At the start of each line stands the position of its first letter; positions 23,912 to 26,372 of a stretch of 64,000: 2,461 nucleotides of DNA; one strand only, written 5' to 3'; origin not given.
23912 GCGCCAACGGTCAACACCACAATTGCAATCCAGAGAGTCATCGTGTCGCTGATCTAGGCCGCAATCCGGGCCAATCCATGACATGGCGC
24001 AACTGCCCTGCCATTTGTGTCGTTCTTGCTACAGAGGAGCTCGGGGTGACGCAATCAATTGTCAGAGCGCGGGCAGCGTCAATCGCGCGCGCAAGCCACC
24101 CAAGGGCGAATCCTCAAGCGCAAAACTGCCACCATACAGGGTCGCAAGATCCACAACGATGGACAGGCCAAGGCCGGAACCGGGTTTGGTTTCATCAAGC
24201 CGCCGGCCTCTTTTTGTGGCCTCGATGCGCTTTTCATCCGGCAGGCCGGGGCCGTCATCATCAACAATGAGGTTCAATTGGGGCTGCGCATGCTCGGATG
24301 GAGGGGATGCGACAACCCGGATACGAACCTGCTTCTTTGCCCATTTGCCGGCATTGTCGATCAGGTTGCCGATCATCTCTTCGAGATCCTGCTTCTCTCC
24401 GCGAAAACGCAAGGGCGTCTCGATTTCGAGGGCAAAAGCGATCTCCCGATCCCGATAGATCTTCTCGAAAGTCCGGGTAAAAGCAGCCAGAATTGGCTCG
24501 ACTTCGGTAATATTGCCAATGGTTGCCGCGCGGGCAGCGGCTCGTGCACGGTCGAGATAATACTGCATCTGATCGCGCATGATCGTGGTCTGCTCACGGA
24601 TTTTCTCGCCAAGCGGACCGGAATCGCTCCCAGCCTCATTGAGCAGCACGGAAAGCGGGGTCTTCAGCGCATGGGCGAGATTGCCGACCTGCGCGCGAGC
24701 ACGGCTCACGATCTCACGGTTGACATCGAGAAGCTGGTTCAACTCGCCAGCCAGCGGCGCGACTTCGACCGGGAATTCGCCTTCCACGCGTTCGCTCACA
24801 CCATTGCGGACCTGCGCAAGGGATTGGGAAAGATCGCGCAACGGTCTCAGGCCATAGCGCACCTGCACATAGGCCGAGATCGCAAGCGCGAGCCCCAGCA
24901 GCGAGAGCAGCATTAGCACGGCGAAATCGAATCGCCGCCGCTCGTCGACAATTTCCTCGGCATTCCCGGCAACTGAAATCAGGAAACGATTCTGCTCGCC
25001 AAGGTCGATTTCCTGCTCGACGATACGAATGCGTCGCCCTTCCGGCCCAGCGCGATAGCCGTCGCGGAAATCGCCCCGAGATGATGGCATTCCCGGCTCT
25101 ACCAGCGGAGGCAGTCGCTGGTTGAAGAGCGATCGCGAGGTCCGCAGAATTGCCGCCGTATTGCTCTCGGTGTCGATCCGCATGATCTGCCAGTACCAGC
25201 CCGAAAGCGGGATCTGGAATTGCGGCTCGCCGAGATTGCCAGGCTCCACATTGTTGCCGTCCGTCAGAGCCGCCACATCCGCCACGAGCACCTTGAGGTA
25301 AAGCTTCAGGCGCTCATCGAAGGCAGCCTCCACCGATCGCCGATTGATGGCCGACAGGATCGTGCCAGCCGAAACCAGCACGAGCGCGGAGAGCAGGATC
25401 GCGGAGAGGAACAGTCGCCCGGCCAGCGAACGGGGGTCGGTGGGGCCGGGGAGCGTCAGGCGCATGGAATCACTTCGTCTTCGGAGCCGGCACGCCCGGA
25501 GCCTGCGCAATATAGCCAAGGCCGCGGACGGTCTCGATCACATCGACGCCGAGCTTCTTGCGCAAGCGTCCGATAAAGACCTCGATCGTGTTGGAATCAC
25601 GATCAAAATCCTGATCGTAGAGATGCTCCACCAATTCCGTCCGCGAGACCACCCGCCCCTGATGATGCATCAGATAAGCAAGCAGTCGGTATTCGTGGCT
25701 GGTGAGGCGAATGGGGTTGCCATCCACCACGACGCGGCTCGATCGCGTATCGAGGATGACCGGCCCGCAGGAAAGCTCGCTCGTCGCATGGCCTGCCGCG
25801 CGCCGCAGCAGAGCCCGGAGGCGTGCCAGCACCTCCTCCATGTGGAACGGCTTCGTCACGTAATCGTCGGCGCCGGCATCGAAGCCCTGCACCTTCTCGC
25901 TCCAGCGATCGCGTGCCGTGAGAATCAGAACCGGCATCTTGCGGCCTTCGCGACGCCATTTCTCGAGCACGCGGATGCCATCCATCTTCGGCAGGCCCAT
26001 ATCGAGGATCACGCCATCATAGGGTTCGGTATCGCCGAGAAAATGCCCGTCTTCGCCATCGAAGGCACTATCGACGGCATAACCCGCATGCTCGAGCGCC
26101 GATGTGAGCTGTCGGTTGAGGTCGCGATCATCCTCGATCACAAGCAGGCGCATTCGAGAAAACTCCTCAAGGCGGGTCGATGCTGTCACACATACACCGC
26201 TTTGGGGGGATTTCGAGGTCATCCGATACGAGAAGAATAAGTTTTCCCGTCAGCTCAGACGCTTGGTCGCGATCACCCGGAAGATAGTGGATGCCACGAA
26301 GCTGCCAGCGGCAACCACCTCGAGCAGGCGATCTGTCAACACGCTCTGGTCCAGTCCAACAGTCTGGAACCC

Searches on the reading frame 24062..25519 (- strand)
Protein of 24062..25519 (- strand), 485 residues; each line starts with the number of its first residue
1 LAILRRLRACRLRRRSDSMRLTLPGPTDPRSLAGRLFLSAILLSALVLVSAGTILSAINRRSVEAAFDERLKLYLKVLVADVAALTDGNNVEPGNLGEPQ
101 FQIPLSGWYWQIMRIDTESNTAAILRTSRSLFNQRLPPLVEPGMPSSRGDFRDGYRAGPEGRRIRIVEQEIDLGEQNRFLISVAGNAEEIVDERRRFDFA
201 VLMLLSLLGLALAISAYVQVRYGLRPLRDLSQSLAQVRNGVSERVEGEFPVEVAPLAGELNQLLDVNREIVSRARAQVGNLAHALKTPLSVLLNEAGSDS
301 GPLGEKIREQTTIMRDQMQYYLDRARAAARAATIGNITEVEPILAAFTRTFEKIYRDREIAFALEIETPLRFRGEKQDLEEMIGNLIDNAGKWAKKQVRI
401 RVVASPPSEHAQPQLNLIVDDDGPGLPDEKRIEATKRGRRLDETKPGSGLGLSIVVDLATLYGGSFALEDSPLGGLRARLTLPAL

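Call 8: search_protein_families(library=pfam, proteins=[window:24062-25519:-], max_evalue=0.001)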
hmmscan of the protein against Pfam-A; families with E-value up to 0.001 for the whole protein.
window:24062-25519:- (485 aa): 2 families
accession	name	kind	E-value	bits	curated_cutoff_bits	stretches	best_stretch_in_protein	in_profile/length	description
PF02518.31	HATPase_c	-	6.4e-15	56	26.4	1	376-484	3-109/111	Histidine kinase-, DNA gyrase B-, and HSP90-like ATPase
PF00672.30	HAMP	-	0.00011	22.8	25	1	220-265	3-49/53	HAMP domain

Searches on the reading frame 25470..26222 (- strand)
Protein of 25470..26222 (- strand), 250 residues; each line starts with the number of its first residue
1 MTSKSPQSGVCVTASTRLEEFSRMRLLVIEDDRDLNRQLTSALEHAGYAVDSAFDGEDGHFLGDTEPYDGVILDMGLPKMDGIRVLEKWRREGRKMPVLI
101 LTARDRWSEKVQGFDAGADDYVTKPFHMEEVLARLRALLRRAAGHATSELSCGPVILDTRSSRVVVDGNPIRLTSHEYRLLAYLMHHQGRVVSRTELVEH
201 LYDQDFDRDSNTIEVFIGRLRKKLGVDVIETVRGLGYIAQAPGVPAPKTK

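Call 8: search_protein_families(library=pfam, proteins=[window:25470-26222:-], max_evalue=0.001)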
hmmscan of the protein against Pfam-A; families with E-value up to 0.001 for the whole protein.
window:25470-26222:- (250 aa): 2 families
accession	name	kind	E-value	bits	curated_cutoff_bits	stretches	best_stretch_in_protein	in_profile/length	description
PF00072.30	Response_reg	-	1.5e-25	90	30.2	1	27-135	2-110/111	Response regulator receiver domain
PF00486.34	Trans_reg_C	-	3.1e-25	88.5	26.2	1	168-238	1-76/77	Transcriptional regulatory protein, C terminal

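Call 99: search_protein_families(library=pfam, proteins=[window:25470-26153:-], max_evalue=0.01)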
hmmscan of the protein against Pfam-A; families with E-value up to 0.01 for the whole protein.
window:25470-26153:- (227 aa): 2 families
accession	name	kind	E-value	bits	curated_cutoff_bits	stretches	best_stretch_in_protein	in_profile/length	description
PF00072.30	Response_reg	-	1.2e-25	90.3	30.2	1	4-112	2-110/111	Response regulator receiver domain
PF00486.34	Trans_reg_C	-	2.4e-25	88.8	26.2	1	145-215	1-76/77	Transcriptional regulatory protein, C terminal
